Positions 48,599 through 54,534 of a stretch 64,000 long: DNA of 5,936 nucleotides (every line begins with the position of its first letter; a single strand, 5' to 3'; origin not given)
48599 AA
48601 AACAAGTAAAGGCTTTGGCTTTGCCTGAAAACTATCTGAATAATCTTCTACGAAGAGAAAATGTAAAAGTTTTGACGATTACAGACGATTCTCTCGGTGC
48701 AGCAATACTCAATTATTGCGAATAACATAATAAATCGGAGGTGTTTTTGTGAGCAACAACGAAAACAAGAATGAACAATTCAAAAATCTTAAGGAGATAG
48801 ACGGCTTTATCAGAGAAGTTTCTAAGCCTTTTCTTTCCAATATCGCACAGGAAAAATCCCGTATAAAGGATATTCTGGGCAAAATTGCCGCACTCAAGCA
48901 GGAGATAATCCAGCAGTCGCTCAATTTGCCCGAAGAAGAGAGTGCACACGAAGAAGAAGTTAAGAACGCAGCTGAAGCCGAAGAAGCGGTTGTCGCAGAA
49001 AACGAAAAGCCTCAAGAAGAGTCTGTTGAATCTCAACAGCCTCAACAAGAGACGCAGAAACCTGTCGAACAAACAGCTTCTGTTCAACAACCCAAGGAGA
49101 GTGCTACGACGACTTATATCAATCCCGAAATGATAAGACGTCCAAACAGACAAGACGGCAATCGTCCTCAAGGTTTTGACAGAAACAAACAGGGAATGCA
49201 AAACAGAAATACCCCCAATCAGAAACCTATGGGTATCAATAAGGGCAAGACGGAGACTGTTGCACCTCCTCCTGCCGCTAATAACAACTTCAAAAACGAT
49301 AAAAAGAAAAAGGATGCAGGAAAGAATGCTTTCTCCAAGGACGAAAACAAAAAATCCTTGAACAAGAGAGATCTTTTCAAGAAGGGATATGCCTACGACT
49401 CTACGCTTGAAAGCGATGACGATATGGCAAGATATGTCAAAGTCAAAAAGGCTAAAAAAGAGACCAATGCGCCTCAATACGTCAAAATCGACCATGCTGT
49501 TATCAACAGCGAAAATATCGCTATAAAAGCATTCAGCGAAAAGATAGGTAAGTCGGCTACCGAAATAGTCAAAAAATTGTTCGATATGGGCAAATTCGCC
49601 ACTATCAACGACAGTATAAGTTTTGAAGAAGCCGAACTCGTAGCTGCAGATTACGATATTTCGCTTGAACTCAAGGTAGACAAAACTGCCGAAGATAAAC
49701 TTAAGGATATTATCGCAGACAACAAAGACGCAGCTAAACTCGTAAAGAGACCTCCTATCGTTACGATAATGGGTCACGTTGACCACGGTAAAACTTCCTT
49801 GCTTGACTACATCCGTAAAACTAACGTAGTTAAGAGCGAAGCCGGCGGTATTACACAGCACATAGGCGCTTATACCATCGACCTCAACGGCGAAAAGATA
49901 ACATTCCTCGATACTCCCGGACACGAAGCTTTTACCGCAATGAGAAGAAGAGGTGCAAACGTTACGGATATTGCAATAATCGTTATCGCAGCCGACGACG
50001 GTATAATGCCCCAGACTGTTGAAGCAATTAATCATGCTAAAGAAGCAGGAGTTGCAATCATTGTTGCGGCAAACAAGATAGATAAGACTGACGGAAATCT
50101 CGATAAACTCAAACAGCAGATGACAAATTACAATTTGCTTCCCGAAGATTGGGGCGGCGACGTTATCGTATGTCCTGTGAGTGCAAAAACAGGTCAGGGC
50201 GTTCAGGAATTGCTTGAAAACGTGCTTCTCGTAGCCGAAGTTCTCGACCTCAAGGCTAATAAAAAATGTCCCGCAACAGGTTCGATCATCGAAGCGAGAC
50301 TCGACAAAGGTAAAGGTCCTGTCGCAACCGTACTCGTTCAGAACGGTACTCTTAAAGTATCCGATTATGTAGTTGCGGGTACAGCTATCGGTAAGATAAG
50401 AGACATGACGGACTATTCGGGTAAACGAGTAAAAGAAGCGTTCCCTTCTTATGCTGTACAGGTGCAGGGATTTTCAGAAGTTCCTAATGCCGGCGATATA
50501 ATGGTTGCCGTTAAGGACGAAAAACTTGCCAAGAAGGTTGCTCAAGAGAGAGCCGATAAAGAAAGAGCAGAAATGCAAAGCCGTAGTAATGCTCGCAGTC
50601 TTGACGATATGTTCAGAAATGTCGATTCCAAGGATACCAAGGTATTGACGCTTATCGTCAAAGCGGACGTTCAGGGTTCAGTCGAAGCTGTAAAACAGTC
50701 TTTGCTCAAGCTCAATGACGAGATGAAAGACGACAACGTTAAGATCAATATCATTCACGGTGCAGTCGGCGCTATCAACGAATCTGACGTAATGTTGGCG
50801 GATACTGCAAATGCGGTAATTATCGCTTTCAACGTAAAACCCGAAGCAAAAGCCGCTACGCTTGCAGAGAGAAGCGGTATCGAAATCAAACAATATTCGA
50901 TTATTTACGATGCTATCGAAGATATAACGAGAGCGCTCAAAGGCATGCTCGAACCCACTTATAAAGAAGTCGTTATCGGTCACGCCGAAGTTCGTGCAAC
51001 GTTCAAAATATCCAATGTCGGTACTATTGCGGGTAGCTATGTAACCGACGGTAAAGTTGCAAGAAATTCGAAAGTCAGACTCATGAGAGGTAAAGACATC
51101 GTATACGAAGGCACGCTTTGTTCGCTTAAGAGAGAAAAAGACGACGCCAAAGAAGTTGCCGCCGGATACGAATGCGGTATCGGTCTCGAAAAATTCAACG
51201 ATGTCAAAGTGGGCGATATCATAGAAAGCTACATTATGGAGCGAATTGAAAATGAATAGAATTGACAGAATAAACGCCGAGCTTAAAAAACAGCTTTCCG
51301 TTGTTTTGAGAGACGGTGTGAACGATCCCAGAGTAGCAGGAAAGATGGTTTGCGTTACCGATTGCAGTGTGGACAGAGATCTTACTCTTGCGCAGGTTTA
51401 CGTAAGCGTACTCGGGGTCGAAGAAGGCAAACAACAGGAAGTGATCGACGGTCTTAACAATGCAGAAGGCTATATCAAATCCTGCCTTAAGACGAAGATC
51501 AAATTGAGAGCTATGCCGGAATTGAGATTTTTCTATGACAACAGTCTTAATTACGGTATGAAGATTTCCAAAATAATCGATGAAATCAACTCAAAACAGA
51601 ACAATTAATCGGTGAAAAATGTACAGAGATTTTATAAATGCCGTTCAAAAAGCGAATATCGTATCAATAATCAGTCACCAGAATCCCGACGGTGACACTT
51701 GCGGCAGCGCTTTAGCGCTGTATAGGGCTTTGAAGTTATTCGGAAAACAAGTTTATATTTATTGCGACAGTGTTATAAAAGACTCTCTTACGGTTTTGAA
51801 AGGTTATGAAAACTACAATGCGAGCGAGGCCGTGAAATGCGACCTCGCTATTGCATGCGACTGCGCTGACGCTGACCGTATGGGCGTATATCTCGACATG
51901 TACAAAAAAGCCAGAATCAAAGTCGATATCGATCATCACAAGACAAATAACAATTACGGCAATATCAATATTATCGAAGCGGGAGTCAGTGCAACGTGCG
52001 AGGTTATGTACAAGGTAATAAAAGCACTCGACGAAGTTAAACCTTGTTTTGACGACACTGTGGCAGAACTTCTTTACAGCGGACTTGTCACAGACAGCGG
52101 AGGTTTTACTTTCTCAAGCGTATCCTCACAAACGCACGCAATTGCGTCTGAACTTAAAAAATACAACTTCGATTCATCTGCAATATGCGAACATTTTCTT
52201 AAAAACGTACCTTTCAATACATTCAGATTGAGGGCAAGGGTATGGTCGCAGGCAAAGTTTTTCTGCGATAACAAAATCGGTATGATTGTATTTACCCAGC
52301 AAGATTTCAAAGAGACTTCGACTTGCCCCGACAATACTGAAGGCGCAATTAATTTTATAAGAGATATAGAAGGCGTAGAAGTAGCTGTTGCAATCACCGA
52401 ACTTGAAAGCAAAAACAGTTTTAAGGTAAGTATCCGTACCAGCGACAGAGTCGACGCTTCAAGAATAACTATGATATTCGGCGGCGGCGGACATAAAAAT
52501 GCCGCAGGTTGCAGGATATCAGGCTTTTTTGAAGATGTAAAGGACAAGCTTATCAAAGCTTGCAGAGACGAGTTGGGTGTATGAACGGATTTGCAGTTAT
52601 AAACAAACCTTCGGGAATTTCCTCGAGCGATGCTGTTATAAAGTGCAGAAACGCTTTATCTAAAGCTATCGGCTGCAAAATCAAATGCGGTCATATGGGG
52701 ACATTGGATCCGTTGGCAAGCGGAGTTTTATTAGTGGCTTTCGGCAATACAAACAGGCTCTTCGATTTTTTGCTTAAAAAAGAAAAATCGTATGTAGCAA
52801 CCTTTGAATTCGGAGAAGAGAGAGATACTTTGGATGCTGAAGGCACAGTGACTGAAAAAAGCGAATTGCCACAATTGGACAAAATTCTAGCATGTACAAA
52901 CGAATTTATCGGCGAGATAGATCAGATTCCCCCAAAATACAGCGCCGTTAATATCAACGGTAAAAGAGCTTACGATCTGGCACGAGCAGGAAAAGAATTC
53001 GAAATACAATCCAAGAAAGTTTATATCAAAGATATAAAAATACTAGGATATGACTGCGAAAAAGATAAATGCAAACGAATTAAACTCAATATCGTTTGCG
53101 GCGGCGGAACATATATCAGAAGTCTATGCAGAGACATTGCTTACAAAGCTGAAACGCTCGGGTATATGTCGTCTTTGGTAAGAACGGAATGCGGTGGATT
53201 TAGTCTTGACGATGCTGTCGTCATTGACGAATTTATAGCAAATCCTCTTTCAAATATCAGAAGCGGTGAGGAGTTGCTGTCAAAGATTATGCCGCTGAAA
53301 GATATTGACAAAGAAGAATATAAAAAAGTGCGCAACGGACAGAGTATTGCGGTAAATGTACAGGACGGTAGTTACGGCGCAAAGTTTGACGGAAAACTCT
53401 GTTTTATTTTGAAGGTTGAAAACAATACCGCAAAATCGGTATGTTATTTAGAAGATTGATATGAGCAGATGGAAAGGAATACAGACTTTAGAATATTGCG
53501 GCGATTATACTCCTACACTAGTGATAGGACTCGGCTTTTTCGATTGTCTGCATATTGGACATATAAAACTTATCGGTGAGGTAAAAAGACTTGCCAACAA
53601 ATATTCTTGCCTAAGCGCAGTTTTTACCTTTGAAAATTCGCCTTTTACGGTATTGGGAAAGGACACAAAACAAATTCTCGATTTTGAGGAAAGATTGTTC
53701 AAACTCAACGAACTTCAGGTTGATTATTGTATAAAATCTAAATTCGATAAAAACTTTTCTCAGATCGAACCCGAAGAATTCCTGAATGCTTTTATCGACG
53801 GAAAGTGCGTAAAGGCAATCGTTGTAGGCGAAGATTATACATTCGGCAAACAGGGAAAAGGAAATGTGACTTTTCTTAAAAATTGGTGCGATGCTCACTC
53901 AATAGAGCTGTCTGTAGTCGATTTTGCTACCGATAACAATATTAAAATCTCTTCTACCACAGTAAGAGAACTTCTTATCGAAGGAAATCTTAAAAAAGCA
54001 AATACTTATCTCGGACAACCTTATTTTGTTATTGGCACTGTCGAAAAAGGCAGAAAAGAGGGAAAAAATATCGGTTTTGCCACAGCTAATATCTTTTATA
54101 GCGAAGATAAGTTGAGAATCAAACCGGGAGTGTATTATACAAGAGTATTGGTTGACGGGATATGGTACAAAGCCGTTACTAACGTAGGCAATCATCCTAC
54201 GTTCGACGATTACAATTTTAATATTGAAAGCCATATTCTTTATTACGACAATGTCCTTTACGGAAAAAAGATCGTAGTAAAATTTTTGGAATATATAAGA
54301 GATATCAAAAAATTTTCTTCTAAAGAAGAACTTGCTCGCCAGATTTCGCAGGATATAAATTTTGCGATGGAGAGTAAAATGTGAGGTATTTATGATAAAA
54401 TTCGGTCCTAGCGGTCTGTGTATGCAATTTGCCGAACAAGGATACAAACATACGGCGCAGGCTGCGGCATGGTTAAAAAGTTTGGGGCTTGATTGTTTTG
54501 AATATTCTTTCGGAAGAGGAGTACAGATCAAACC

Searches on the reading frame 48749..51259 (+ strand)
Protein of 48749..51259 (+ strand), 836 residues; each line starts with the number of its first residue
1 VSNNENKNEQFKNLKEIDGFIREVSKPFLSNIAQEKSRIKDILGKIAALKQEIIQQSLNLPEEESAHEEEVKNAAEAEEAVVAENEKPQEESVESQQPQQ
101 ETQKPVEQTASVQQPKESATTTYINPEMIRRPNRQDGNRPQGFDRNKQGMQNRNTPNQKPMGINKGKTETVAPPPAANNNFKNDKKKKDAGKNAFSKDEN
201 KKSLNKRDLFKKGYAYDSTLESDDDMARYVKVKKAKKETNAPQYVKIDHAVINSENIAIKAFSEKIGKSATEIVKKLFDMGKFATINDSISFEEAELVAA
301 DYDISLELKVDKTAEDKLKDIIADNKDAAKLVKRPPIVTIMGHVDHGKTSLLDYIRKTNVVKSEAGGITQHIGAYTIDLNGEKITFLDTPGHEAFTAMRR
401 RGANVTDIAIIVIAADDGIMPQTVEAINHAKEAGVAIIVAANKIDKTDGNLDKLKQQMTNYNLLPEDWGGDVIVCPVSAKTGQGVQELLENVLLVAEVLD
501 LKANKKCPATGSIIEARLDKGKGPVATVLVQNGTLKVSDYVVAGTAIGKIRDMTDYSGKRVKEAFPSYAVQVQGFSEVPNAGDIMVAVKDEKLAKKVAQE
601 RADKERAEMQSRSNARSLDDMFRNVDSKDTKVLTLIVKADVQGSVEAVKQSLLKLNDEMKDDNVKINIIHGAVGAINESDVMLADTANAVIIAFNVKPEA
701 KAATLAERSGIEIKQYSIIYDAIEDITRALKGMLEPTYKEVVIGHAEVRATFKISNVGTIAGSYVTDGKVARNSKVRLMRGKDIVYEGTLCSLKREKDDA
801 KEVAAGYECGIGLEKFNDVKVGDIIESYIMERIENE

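Call 62: search_protein_families(library=pfam, proteins=[window:48749-51259:+], max_evalue=0.00001)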
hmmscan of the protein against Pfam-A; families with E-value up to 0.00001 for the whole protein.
window:48749-51259:+ (836 aa): 8 families
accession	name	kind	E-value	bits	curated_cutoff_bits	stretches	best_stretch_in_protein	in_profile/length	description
PF11987.13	IF-2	-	8.8e-39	132.5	27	1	609-727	3-117/117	Translation-initiation factor 2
PF00009.33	GTP_EFTU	-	1.1e-35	123.4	26.5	1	337-493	5-183/188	Elongation factor Tu GTP binding domain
PF22042.2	EF-G_D2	-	1.7e-27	95.8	27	1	508-587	1-83/84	Elongation factor G domain 2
PF04760.21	IF2_N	-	2.2e-13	50.2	25.3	1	255-304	2-52/53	Translation initiation factor IF-2, N-terminal region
PF01926.29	MMR_HSR1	-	3.4e-10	40.5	21.9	1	338-443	2-113/113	50S ribosome-binding GTPase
PF03144.31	GTP_EFTU_D2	-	4.8e-09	37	30.3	1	758-825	1-72/73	Elongation factor Tu domain 2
PF00071.28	Ras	-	1e-06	28.8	21.6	1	339-493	3-157/162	Ras family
PF00025.27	Arf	-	2e-06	27.8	22.3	0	338-492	17-170/174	ADP-ribosylation factor family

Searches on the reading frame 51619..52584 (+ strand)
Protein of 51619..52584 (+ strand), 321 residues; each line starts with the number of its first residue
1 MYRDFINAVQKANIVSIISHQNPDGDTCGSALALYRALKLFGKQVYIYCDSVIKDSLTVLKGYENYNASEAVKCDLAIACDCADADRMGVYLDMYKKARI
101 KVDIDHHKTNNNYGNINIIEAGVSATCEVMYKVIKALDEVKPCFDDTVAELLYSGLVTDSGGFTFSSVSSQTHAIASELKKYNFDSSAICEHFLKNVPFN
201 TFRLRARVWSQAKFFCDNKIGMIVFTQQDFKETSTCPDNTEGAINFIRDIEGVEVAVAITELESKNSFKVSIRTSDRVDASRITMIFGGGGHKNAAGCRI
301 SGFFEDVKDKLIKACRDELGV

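Call 63: search_protein_families(library=pfam, proteins=[window:51619-52584:+], max_evalue=0.00001)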
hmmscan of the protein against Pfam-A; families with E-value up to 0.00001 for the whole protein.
window:51619-52584:+ (321 aa): 2 families
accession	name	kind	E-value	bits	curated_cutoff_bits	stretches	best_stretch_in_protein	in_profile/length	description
PF01368.27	DHH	-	1.9e-20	73.9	28.1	1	15-155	2-124/125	DHH family, N-terminal domain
PF02272.25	DHHA1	-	1.9e-10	41.5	25.9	1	237-317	15-98/102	DHHA1 domain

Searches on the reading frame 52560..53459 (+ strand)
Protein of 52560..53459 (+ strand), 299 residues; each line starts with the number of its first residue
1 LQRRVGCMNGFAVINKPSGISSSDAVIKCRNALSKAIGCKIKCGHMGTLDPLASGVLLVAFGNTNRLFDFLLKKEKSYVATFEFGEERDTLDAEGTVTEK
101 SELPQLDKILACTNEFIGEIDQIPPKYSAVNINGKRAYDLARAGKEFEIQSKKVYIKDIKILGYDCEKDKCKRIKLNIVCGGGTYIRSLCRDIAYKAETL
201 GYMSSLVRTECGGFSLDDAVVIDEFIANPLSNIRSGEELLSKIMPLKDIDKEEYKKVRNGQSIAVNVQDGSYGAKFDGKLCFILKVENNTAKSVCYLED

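Call 63: search_protein_families(library=pfam, proteins=[window:52560-53459:+], max_evalue=0.00001)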
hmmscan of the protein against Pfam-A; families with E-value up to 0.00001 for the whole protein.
window:52560-53459:+ (299 aa): 1 family
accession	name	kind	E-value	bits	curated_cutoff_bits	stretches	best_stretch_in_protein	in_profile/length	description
PF01509.24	TruB_N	-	1e-46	159.5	27.3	1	40-186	7-149/149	TruB family pseudouridylate synthase (N terminal domain)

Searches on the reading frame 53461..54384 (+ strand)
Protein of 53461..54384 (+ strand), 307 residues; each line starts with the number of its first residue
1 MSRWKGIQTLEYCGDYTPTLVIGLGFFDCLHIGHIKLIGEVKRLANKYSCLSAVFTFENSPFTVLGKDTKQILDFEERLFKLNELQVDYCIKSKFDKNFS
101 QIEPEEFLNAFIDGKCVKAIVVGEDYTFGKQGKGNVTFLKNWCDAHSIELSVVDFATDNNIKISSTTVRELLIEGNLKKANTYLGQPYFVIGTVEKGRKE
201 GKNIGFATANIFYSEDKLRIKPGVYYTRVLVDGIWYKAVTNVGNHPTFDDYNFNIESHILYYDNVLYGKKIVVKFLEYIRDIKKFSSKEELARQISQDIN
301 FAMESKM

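Call 63: search_protein_families(library=pfam, proteins=[window:53461-54384:+], max_evalue=0.00001)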
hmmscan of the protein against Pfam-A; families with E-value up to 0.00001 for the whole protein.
window:53461-54384:+ (307 aa): 3 families
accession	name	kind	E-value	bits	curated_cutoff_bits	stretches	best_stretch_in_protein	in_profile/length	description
PF06574.18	FAD_syn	-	1.3e-37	129.4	27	1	19-166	7-157/158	FAD synthetase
PF01687.23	Flavokinase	-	5e-36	124.1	19.6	1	184-304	1-122/124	Riboflavin kinase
PF01467.32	CTP_transf_like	-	1.1e-07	32.6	21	1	25-170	4-132/133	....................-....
